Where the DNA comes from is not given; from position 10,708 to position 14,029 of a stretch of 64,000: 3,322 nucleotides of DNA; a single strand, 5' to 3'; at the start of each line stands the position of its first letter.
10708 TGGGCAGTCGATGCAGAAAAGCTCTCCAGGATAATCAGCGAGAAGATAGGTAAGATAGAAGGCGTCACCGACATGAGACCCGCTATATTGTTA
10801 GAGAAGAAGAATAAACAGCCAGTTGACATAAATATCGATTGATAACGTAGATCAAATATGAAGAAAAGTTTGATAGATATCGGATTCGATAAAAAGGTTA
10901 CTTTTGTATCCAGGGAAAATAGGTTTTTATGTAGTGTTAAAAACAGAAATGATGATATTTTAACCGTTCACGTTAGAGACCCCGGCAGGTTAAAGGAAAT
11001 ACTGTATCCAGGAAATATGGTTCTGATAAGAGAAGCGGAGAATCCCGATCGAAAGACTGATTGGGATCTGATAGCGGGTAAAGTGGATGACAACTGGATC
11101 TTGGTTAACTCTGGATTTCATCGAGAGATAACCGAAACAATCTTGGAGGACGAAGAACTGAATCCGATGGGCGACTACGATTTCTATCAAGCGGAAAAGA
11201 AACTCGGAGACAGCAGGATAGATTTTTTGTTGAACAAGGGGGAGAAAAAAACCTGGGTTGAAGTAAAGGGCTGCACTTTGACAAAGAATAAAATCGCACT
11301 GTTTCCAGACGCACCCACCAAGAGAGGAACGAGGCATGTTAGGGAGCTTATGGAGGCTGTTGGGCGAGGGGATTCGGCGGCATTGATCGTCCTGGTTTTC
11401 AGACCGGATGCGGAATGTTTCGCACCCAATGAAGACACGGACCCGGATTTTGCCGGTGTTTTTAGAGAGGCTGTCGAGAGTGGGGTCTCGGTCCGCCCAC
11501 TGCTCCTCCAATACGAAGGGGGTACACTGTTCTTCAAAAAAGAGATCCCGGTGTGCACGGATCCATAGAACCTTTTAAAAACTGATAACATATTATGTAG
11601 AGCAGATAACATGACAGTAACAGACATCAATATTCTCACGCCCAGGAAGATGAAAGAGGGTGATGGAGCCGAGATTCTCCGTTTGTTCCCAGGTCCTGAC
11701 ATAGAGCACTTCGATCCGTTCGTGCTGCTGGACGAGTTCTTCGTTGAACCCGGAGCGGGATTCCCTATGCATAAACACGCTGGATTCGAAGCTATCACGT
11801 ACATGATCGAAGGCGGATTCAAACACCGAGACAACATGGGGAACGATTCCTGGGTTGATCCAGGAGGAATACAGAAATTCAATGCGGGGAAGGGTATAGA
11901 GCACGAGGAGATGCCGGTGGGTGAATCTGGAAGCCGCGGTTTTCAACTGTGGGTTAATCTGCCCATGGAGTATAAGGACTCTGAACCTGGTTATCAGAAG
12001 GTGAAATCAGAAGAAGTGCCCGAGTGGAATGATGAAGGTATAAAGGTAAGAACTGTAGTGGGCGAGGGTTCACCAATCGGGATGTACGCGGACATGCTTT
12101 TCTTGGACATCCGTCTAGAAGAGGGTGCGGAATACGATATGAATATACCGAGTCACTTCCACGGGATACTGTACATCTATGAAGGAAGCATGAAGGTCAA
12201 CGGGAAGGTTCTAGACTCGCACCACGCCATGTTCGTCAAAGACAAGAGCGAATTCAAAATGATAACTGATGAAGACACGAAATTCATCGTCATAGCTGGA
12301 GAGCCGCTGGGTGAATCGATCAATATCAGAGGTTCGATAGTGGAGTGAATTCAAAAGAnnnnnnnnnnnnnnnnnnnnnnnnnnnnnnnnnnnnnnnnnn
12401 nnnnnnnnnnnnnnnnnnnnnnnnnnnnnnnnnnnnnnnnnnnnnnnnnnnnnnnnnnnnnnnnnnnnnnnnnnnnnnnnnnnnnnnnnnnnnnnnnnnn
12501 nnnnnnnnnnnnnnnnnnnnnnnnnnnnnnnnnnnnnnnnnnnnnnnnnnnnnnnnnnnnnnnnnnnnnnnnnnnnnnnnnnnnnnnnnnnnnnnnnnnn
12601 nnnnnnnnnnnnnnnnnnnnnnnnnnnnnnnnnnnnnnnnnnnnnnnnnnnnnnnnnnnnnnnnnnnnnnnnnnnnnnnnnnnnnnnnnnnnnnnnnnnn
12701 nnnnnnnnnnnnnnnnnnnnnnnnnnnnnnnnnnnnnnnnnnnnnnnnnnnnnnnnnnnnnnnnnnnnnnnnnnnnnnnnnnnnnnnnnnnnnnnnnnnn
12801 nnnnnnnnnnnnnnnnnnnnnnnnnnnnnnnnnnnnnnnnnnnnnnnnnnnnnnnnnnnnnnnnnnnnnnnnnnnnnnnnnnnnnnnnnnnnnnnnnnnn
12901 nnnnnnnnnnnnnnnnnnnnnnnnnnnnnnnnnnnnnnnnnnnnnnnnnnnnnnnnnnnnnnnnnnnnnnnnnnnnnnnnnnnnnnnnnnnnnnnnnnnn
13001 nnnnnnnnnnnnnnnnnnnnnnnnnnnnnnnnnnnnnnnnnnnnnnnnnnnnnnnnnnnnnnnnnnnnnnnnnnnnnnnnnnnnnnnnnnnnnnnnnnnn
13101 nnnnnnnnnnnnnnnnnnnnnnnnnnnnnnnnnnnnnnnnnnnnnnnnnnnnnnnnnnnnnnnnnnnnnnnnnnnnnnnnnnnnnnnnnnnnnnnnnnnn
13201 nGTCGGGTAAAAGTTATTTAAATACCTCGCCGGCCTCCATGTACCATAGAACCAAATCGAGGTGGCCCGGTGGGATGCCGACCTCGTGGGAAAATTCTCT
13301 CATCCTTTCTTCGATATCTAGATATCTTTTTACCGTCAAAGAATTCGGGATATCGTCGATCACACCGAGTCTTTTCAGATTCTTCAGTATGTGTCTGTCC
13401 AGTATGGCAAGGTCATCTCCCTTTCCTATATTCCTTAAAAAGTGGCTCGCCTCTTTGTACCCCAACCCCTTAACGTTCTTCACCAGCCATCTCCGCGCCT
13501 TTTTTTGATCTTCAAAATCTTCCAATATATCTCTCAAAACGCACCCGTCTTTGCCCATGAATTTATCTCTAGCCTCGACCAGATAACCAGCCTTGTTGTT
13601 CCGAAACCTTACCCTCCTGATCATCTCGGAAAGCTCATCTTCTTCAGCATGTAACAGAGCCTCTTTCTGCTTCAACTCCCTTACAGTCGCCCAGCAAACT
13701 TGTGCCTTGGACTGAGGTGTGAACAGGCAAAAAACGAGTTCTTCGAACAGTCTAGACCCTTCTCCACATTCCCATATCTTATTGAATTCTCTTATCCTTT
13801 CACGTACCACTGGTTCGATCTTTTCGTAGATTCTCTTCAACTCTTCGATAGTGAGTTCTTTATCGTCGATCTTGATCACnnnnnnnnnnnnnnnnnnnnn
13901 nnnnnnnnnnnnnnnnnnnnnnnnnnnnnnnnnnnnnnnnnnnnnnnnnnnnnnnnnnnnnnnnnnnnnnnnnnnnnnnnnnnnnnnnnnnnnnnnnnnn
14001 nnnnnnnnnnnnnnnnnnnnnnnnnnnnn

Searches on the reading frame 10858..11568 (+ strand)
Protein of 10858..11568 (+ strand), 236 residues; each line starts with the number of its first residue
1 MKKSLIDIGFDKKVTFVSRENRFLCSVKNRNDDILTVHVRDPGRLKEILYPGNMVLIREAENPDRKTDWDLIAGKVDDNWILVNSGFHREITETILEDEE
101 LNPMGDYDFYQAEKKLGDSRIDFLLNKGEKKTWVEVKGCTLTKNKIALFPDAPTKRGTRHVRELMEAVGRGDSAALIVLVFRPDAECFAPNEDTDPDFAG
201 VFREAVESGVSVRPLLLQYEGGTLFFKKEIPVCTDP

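Call 43: search_protein_families(library=pfam, proteins=[window:10858-11568:+], max_evalue=0.001)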
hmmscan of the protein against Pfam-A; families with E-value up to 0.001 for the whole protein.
window:10858-11568:+ (236 aa): 2 families
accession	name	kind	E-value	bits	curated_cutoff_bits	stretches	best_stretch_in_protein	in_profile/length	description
PF03749.19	SfsA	-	3e-43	147.4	22.8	1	88-219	3-134/138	Sugar fermentation stimulation protein RE domain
PF17746.7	SfsA_N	-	2.6e-21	75.9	25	1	17-83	1-63/63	SfsA N-terminal OB domain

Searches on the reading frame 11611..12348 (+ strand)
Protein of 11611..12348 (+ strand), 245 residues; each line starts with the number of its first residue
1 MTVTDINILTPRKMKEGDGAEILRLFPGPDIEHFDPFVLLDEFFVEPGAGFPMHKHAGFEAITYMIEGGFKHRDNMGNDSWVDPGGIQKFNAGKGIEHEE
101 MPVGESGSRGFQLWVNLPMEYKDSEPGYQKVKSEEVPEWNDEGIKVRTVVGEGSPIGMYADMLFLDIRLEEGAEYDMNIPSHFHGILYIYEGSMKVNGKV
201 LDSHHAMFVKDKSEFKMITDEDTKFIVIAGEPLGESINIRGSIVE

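Call 43: search_protein_families(library=pfam, proteins=[window:11611-12348:+], max_evalue=0.001)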
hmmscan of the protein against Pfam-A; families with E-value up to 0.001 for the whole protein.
window:11611-12348:+ (245 aa): 3 families
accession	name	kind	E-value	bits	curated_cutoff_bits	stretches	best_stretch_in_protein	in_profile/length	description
PF02678.22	Pirin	-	7.2e-23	81.1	26.1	1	28-115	10-108/108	Pirin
PF05726.19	Pirin_C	-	5.6e-17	62.5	27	1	165-244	2-83/103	Pirin C-terminal cupin domain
PF17954.7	Pirin_C_2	-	1.6e-06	28.6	22.9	1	156-228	12-84/86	Quercetinase C-terminal cupin domain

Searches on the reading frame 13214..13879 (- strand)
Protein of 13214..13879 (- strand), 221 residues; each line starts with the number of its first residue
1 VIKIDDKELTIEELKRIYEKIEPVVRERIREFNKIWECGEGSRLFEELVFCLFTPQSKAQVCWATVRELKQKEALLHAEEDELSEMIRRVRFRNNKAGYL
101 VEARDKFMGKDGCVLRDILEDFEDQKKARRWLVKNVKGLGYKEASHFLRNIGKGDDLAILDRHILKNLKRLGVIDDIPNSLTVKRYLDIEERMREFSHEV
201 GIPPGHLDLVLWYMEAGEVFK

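Call 43: search_protein_families(library=pfam, proteins=[window:13214-13879:-], max_evalue=0.001)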
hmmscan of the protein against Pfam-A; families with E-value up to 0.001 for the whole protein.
window:13214-13879:- (221 aa): 2 families
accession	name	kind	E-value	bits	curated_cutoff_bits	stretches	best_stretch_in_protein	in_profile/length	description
PF22175.2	Ogg-HhH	-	1.3e-61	207.6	27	1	25-202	1-173/173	8-oxoguanine DNA glycosylase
PF00730.31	HhH-GPD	-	7.6e-07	29.9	26.2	1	59-186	11-101/108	HhH-GPD superfamily base excision DNA repair protein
